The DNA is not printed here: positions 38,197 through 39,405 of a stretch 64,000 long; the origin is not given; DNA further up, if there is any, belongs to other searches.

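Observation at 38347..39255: XdhC/CoxF-like maturation factor fused to a C-terminal YHS metal-binding domain inside the CO dehydrogenase cluster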

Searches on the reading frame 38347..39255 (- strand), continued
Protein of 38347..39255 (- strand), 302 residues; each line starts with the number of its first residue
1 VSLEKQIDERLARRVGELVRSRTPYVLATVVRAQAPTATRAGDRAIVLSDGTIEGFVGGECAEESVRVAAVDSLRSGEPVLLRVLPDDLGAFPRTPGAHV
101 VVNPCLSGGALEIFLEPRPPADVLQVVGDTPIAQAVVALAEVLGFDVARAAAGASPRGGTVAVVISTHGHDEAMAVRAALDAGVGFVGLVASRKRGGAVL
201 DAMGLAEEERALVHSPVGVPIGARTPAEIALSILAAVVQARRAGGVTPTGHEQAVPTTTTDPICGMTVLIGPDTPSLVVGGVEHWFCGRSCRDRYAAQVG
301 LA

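Call 34: get_annotated_region(hit=H3, flank=8000)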
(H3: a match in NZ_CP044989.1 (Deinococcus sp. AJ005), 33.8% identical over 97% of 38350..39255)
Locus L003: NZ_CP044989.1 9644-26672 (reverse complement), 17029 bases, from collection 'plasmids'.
description: Deinococcus sp. AJ005 plasmid p380k, complete sequence
organism: Deinococcus sp. AJ005 (NCBI taxid 2652443)
taxonomy: Bacteria; Deinococcota; Deinococci; Deinococcales; Deinococcaceae; Deinococcus; Deinococcus sp. AJ005
host: -; source: single cell; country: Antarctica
typing (MOB-suite, as given by PLSDB): non-mobilizable
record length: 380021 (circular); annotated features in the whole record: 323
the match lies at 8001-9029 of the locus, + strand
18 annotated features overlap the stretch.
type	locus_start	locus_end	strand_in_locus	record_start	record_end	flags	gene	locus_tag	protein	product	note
CDS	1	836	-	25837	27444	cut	-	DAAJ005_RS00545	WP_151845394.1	HD domain-containing phosphohydrolase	-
CDS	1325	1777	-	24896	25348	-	-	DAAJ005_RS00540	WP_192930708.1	hypothetical protein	-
CDS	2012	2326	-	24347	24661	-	-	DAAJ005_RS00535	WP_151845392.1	hypothetical protein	-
CDS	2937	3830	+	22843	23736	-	-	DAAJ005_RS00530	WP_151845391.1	xanthine dehydrogenase family protein subunit M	-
CDS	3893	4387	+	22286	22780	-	-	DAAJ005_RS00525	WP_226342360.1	(2Fe-2S)-binding protein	-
CDS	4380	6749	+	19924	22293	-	-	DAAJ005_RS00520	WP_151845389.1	aerobic carbon-monoxide dehydrogenase large subunit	-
CDS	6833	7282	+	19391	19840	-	-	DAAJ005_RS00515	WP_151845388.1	carbon monoxide dehydrogenase subunit G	-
CDS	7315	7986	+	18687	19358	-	-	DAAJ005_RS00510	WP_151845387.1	TIGR02466 family protein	-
CDS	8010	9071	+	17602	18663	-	-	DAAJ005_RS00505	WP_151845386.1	XdhC family protein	-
CDS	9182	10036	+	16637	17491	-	-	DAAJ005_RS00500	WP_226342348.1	MoxR family ATPase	-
CDS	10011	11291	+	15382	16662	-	-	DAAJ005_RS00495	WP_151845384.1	VWA domain-containing protein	-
CDS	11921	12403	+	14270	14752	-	-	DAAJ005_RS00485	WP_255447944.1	transposase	-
CDS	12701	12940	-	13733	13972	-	-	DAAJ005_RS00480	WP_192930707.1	IS1 family transposase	GO:0006313 - DNA transposition [Evidence IEA]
CDS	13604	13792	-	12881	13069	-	-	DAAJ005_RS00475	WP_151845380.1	DUF6440 family protein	-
CDS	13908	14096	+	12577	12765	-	-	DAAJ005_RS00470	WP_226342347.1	hypothetical protein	-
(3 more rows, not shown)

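Call 35: get_annotated_region(hit=H4, flank=8000)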
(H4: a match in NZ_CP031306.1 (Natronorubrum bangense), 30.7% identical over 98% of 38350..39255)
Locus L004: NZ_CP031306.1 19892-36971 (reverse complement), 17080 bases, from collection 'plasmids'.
description: Natronorubrum bangense strain JCM 10635 plasmid unnamed1, complete sequence
organism: Natronorubrum bangense (NCBI taxid 61858)
taxonomy: Archaea; Euryarchaeota; Halobacteria; Halobacteriales; Natrialbaceae; Natronorubrum; Natronorubrum bangense
host: -; source: Cell culture,The Bange salt-alkaline lake in Tibet; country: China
typing (MOB-suite, as given by PLSDB): non-mobilizable
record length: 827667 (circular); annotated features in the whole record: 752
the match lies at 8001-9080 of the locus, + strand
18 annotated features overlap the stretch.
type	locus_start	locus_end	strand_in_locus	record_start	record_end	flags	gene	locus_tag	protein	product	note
CDS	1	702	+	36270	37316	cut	-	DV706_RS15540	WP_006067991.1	phytoene/squalene synthase family protein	GO:0008299 - isoprenoid biosynthetic process [Evidence IEA]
CDS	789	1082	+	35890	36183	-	-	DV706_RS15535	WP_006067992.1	hypothetical protein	-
CDS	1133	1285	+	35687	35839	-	-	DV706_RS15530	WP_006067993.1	AbrB/MazE/SpoVT family DNA-binding domain-containing protein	-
CDS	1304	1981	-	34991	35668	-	-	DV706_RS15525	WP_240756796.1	nucleotidyltransferase family protein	-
CDS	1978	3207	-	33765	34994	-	-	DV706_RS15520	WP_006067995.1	molybdopterin molybdotransferase MoeA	-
CDS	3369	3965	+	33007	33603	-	-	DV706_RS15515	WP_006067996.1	SRPBCC domain-containing protein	-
CDS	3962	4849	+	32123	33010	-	-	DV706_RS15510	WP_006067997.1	xanthine dehydrogenase family protein subunit M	-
CDS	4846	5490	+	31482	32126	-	-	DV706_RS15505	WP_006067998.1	(2Fe-2S)-binding protein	-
CDS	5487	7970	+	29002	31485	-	-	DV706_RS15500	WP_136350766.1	aerobic carbon-monoxide dehydrogenase large subunit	-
CDS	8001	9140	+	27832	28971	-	-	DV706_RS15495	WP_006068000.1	XdhC family protein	-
CDS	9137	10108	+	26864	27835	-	-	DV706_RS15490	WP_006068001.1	MoxR family ATPase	-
CDS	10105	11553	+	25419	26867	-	-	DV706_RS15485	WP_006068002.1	VWA domain-containing protein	-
CDS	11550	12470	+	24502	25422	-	-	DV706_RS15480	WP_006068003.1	DUF364 domain-containing protein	-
CDS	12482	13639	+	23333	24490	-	-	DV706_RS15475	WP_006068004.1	XdhC/CoxI family protein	-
CDS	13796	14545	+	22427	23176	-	-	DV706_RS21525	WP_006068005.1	hypothetical protein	-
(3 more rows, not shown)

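Call 36: get_annotated_region(hit=H6, flank=8000)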
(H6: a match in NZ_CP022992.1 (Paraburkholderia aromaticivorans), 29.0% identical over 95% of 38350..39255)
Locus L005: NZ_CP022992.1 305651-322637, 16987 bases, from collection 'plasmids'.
description: Paraburkholderia aromaticivorans strain BN5 plasmid pBN2, complete sequence
organism: Paraburkholderia aromaticivorans (NCBI taxid 2026199)
taxonomy: Bacteria; Pseudomonadota; Betaproteobacteria; Burkholderiales; Burkholderiaceae; Paraburkholderia; Paraburkholderia aromaticivorans
host: -; source: -; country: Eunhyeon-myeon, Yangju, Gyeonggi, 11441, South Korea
typing (MOB-suite, as given by PLSDB): non-mobilizable; mating-pair formation MPF_T
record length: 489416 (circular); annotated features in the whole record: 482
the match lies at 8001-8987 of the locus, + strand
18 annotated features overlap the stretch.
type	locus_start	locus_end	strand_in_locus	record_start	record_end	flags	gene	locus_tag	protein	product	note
CDS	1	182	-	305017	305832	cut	-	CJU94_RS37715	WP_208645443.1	LytTR family DNA-binding domain-containing protein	-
CDS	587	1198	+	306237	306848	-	-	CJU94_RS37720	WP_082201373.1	OmpW family outer membrane protein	-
CDS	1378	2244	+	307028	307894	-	-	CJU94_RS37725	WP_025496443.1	xanthine dehydrogenase family protein subunit M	-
CDS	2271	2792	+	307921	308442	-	-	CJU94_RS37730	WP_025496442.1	(2Fe-2S)-binding protein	-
CDS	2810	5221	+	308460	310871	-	-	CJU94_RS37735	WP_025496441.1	aerobic carbon-monoxide dehydrogenase large subunit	-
CDS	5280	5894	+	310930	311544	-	-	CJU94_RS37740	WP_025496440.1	SRPBCC family protein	-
CDS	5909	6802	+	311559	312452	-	-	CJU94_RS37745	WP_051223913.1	MoxR family ATPase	-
CDS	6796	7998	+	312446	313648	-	-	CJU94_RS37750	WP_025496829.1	VWA domain-containing protein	-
CDS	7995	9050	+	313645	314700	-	-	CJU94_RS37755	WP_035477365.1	XdhC family protein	-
CDS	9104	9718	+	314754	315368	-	-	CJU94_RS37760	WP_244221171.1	nucleotidyltransferase family protein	-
CDS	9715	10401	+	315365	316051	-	-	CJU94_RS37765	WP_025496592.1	hypothetical protein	-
CDS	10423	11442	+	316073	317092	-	-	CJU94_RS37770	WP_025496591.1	XdhC family protein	-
CDS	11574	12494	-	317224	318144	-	-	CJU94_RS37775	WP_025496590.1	LysR family transcriptional regulator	-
CDS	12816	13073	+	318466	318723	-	-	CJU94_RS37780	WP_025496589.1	hypothetical protein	-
CDS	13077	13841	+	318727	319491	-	-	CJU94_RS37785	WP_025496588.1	HAD family hydrolase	-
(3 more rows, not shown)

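Call 37: get_annotated_region(hit=H9, flank=8000)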
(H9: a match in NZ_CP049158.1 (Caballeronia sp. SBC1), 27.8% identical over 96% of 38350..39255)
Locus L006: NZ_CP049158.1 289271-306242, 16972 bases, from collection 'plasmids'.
description: Caballeronia sp. SBC1 plasmid pSBC1_2, complete sequence
organism: Caballeronia sp. SBC1 (NCBI taxid 2705548)
taxonomy: Bacteria; Pseudomonadota; Betaproteobacteria; Burkholderiales; Burkholderiaceae; Caballeronia; Caballeronia sp. SBC1
host: -; source: whole organism,soil; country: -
typing (MOB-suite, as given by PLSDB): mobilizable; relaxase MOBP
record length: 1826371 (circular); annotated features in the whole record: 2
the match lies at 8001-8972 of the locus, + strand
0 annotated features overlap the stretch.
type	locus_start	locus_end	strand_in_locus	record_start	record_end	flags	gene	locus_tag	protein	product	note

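Call 50: search_protein_representatives(protein=window:38350-39255:-)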
Query: 302 residues. Proteins with E-value up to 0.001 (for the whole library): 9726; up to 1e-10: 2306; up to 1e-30: 294. The best 150 are listed.
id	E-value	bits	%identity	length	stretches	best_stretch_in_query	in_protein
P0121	6.3e-90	318.0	57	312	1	8-302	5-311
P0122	6.5e-80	285.1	57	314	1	11-296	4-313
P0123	6.3e-78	278.6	55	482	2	11-248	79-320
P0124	6.9e-77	275.2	54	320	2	11-262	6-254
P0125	2.8e-75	270.0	54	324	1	17-300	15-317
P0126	1.7e-69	250.9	55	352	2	14-243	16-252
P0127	1.9e-67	244.2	53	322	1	12-298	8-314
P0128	4.2e-67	243.1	51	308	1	10-293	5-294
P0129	1.8e-66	241.1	54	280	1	11-297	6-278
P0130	2.2e-66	240.7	57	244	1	9-245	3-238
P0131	1.4e-65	238.1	57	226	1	76-297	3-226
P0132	4.4e-65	236.5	51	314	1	14-299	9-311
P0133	5.1e-64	233.0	50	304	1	11-298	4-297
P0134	8.0e-64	232.4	48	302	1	9-298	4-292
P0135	2.3e-63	230.9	51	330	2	7-244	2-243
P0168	9.0e-54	199.4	38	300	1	12-296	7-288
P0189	9.9e-47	176.3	45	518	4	17-90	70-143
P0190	1.0e-46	176.2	41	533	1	7-297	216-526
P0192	2.5e-46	174.9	46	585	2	49-296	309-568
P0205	4.8e-44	167.4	36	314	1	17-294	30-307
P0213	1.1e-42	162.9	37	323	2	13-177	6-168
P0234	9.7e-41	156.6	37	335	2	13-150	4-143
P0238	1.5e-40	155.9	37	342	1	17-295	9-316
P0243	4.7e-40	154.4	42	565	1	17-296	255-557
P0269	3.3e-38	148.3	41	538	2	16-155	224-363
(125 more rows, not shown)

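Call 54: search_protein_families(library=pfam, proteins=[L002:8920-9927:+, L005:7995-9047:+, L004:8001-9137:+, L003:8010-9068:+, P0190, P0192, P0243, P0269, P0123, P0189], max_evalue=0.01)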
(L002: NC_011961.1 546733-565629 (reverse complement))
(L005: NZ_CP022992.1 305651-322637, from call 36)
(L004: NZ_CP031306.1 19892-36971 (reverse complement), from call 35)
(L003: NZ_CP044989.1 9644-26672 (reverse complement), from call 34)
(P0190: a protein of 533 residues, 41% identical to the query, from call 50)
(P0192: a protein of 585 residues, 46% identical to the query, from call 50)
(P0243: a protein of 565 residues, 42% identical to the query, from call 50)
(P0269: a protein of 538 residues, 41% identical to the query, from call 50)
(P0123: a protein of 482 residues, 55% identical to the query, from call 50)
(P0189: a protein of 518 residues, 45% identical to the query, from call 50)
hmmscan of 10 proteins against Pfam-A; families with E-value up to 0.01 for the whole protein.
L002:8920-9927:+ (336 aa): 4 families
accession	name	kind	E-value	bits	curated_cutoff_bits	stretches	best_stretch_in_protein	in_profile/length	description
PF13478.12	XdhC_C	-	8.3e-24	84.9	29.7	1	128-261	1-125/125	XdhC Rossmann domain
PF02625.21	XdhC_CoxI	-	2.3e-20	72.8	24.3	1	23-89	2-68/68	XdhC and CoxI family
PF04945.19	YHS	-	7.9e-16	58.2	30.3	1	289-334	2-46/47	YHS domain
PF24273.1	TRASH_HVO_1752_C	-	3.4e-06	27.5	27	1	292-326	6-38/47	HVO_1752, C-terminal TRASH domain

L005:7995-9047:+ (351 aa): 5 families
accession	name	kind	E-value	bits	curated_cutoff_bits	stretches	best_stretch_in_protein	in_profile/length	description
PF13478.12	XdhC_C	-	2.7e-19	70.4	29.7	1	116-249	1-123/125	XdhC Rossmann domain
PF02625.21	XdhC_CoxI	-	3.8e-18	65.6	24.3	1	14-79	2-67/68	XdhC and CoxI family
PF04945.19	YHS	-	6.6e-10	39.3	30.3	1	297-339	3-44/47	YHS domain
PF06467.20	zf-FCS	-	0.0013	18.9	22.4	1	308-331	16-39/39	MYM-type Zinc finger with FCS sequence motif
PF24273.1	TRASH_HVO_1752_C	-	0.0014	19.2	27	1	311-333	16-38/47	HVO_1752, C-terminal TRASH domain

L004:8001-9137:+ (379 aa): 4 families
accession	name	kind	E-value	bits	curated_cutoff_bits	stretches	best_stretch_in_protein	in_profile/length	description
PF13478.12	XdhC_C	-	8.7e-17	62.3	29.7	1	123-262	1-125/125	XdhC Rossmann domain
PF02625.21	XdhC_CoxI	-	2.5e-14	53.4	24.3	1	19-83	2-65/68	XdhC and CoxI family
PF04945.19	YHS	-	1.6e-13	50.8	30.3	1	326-369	2-45/47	YHS domain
PF24273.1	TRASH_HVO_1752_C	-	1.7e-05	25.3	27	1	329-362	6-38/47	HVO_1752, C-terminal TRASH domain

L003:8010-9068:+ (353 aa): 3 families
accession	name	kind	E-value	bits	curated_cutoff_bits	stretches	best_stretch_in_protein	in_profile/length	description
PF13478.12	XdhC_C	-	7.3e-25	88.3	29.7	1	121-263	1-125/125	XdhC Rossmann domain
PF02625.21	XdhC_CoxI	-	1.3e-13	51.1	24.3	1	13-76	2-65/68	XdhC and CoxI family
PF04945.19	YHS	-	1e-06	29.1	30.3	1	306-349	3-45/47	YHS domain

P0190 (533 aa): 9 families
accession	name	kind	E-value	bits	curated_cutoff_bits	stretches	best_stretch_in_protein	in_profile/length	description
PF12804.13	NTP_transf_3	-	7.1e-39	134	27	1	10-169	1-157/160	MobA-like NTP transferase domain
PF13478.12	XdhC_C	-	1.6e-31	109.9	29.7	1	330-465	1-125/125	XdhC Rossmann domain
PF02625.21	XdhC_CoxI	-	7.9e-17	61.4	24.3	1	228-292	2-66/68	XdhC and CoxI family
PF04945.19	YHS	-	8.7e-15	54.9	30.3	1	489-530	2-42/47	YHS domain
PF01128.25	IspD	-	4e-08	33.7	27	1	10-132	3-126/221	2-C-methyl-D-erythritol 4-phosphate cytidylyltransferase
PF02348.25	CTP_transf_3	-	8.4e-08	32.7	22.6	1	11-127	3-118/217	Cytidylyltransferase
PF00535.33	Glycos_transf_2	-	0.00043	20.7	23.3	1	34-159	11-139/168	Glycosyl transferase family 2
PF00483.29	NTP_transferase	-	0.0042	17.1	21.2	1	12-126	4-127/245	Nucleotidyl transferase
PF24273.1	TRASH_HVO_1752_C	-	0.0062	17.1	27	0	493-525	7-37/47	HVO_1752, C-terminal TRASH domain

P0192 (585 aa): 3 families
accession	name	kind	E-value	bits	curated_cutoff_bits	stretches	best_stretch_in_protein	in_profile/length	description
PF13478.12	XdhC_C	-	6.6e-22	78.8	29.7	1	393-514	2-125/125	XdhC Rossmann domain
PF02625.21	XdhC_CoxI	-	4.2e-17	62.3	24.3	1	14-79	2-67/68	XdhC and CoxI family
PF04945.19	YHS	-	3.2e-05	24.3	30.3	1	533-571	2-40/47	YHS domain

P0243 (565 aa): 7 families
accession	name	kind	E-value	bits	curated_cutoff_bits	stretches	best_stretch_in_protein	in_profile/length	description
PF12804.13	NTP_transf_3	-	1.2e-40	139.8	27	1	20-179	1-157/160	MobA-like NTP transferase domain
PF13478.12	XdhC_C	-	1.6e-27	96.9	29.7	1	361-496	1-125/125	XdhC Rossmann domain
PF02625.21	XdhC_CoxI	-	6e-17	61.8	24.3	1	257-322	2-67/68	XdhC and CoxI family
PF04945.19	YHS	-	9e-12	45.2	30.3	1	522-564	2-44/47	YHS domain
PF01128.25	IspD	-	9.1e-06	26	27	1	19-136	2-120/221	2-C-methyl-D-erythritol 4-phosphate cytidylyltransferase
PF00483.29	NTP_transferase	-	5e-05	23.4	21.2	1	20-138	2-129/245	Nucleotidyl transferase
PF02348.25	CTP_transf_3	-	0.00046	20.5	22.6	1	20-132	2-113/217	Cytidylyltransferase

P0269 (538 aa): 7 families
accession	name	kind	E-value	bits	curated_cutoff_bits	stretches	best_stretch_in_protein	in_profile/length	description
PF12804.13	NTP_transf_3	-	1.2e-31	110.5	27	1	1-147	12-155/160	MobA-like NTP transferase domain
PF13478.12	XdhC_C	-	1.3e-27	97.2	29.7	1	332-467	1-125/125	XdhC Rossmann domain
PF02625.21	XdhC_CoxI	-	1.3e-15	57.5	24.3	1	228-291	3-66/68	XdhC and CoxI family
PF04945.19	YHS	-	4.1e-12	46.3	30.3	1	494-537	2-45/47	YHS domain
PF02348.25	CTP_transf_3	-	5.5e-06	26.8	22.6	1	5-103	16-114/217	Cytidylyltransferase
PF06467.20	zf-FCS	-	0.00079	19.6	22.4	1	509-528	20-39/39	MYM-type Zinc finger with FCS sequence motif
PF01128.25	IspD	-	0.0071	16.6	27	0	2-103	17-117/221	2-C-methyl-D-erythritol 4-phosphate cytidylyltransferase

P0123 (482 aa): 2 families
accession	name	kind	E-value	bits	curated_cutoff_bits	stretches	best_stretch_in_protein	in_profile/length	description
PF13478.12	XdhC_C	-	2e-18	67.5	29.7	1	194-309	3-125/125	XdhC Rossmann domain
PF02625.21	XdhC_CoxI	-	2.9e-13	50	24.3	1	88-151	3-66/68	XdhC and CoxI family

P0189 (518 aa): 3 families
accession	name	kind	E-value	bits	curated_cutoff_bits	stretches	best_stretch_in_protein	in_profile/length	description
PF13478.12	XdhC_C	-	1.8e-20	74.1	29.7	1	247-401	1-125/125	XdhC Rossmann domain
PF02625.21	XdhC_CoxI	-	3.4e-14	53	24.3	1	72-137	2-67/68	XdhC and CoxI family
PF04945.19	YHS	-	1.3e-07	31.9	30.3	1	473-512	2-40/47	YHS domain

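Call 61: find_encoding_contigs(protein=P0243, flank=8000, max_places=3)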
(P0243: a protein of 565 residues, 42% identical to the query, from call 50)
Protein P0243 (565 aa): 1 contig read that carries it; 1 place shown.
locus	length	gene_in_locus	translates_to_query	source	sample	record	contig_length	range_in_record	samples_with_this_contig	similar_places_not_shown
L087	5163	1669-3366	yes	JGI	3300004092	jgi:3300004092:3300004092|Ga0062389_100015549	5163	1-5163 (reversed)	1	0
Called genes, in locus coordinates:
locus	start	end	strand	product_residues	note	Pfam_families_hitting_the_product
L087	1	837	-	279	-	?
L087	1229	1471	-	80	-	-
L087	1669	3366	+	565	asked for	PF01128:IspD (weak), PF12804:NTP_transf_3, PF02625:XdhC_CoxI, PF13478:XdhC_C, PF04945:YHS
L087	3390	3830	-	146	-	PF06240:COXG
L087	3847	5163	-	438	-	?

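Call 62: find_encoding_contigs(protein=P0238, flank=8000, max_places=3)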
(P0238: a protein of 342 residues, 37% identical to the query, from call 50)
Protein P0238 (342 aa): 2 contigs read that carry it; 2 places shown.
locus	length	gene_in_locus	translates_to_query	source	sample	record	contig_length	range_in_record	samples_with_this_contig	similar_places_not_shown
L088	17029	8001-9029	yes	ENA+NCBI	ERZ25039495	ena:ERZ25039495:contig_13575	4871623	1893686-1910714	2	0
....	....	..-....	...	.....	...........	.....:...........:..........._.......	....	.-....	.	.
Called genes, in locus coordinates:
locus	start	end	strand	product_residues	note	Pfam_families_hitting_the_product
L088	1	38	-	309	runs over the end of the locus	PF01791:DeoC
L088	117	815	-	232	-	PF02502:LacAB_rpiB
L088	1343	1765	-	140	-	PF02566:OsmC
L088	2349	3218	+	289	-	PF00941:FAD_binding_5, PF03450:CO_deh_flav_C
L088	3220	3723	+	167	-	PF00111:Fer2 (weak), PF01799:Fer2_2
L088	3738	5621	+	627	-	PF01315:Ald_Xan_dh_C, PF02738:MoCoBD_1, PF20256:MoCoBD_2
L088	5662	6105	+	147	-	PF20256:MoCoBD_2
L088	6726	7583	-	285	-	PF13276:HTH_21, PF00665:rve, PF13683:rve_3, PF13333:rve_2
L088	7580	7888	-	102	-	PF01527:HTH_Tnp_1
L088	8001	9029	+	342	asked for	PF02625:XdhC_CoxI, PF13478:XdhC_C, PF04945:YHS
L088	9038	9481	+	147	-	PF06240:COXG, PF10604:Polyketide_cyc2, PF03364:Polyketide_cyc (weak), PF08327:AHSA1 (weak)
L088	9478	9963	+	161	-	-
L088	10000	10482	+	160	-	-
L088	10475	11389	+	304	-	PF13191:AAA_16 (faint), PF13401:AAA_22 (faint), PF00004:AAA (weak), PF07726:AAA_3 (faint), PF07728:AAA_5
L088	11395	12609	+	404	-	PF05762:VWA_CoxE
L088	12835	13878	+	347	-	PF02625:XdhC_CoxI, PF13478:XdhC_C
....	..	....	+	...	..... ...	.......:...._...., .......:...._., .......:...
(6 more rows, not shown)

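Call 63: find_encoding_contigs(protein=P0205, flank=9000, max_places=2)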
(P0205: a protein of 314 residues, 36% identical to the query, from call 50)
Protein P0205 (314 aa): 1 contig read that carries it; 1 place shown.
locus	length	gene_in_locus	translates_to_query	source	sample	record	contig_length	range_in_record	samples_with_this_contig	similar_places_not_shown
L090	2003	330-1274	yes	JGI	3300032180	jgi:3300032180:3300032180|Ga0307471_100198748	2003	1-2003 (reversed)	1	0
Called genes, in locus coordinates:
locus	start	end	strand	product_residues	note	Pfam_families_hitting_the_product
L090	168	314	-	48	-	-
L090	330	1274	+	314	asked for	PF02625:XdhC_CoxI, PF13478:XdhC_C, PF04945:YHS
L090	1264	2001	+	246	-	?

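Call 64: find_encoding_contigs(protein=P0213, flank=9000, max_places=2)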
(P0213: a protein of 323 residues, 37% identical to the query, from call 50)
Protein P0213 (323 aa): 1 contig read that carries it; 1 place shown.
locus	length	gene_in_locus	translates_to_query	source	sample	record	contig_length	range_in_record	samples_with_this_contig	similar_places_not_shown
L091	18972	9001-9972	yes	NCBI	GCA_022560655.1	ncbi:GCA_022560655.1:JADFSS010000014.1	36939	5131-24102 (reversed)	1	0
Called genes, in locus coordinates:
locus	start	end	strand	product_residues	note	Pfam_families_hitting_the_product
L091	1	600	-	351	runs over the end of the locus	PF04055:Radical_SAM, PF06463:Mob_synth_C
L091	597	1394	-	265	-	PF02625:XdhC_CoxI, PF13478:XdhC_C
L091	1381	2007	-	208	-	PF01128:IspD (faint), PF12804:NTP_transf_3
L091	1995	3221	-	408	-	PF05762:VWA_CoxE, PF13519:VWA_2 (weak)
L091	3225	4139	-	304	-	PF13191:AAA_16 (faint), PF00004:AAA, PF07724:AAA_2 (faint), PF07726:AAA_3 (faint), PF07728:AAA_5, PF13401:AAA_22 (weak)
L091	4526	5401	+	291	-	PF00941:FAD_binding_5, PF03450:CO_deh_flav_C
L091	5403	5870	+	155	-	PF00111:Fer2 (weak), PF01799:Fer2_2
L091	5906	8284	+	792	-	PF01315:Ald_Xan_dh_C, PF02738:MoCoBD_1, PF20256:MoCoBD_2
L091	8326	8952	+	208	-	PF06240:COXG, PF11485:STK_08120-like (weak)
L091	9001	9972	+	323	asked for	PF02625:XdhC_CoxI, PF13478:XdhC_C, PF04945:YHS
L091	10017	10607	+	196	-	-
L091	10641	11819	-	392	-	PF00266:Aminotran_5, PF01212:Beta_elim_lyase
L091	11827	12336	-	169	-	PF08818:DUF1801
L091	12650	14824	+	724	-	PF06452:CBM9_1 (weak), PF19313:DUF5916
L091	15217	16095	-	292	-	PF01073:3Beta_HSD (weak), PF01370:Epimerase, PF02254:TrkA_N (weak), PF05368:NmrA, PF13460:NAD_binding_10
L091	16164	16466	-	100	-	PF01022:HTH_5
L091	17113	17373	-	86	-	PF00589:Phage_integrase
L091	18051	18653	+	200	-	PF07638:Sigma70_ECF (weak), PF04542:Sigma70_r2, PF08281:Sigma70_r4_2, PF04545:Sigma70_r4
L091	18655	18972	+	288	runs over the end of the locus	PF13490:zf-HC2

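Call 65: find_encoding_contigs(protein=P0234, flank=9000, max_places=2)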
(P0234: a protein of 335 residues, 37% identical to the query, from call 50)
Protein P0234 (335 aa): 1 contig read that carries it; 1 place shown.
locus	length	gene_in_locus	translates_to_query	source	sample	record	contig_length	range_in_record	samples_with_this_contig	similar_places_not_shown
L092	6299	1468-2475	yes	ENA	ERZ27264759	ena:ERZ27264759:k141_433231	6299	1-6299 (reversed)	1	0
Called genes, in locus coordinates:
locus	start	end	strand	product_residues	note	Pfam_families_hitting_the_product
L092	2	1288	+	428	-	?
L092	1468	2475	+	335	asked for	PF02625:XdhC_CoxI, PF13478:XdhC_C, PF04945:YHS, PF24273:TRASH_HVO_1752_C (weak)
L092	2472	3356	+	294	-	PF12774:AAA_6 (weak), PF13191:AAA_16 (weak), PF07724:AAA_2 (weak), PF07726:AAA_3 (faint), PF07728:AAA_5, PF13401:AAA_22 (weak), PF00004:AAA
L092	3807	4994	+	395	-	PF05762:VWA_CoxE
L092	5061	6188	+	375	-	PF02625:XdhC_CoxI, PF13478:XdhC_C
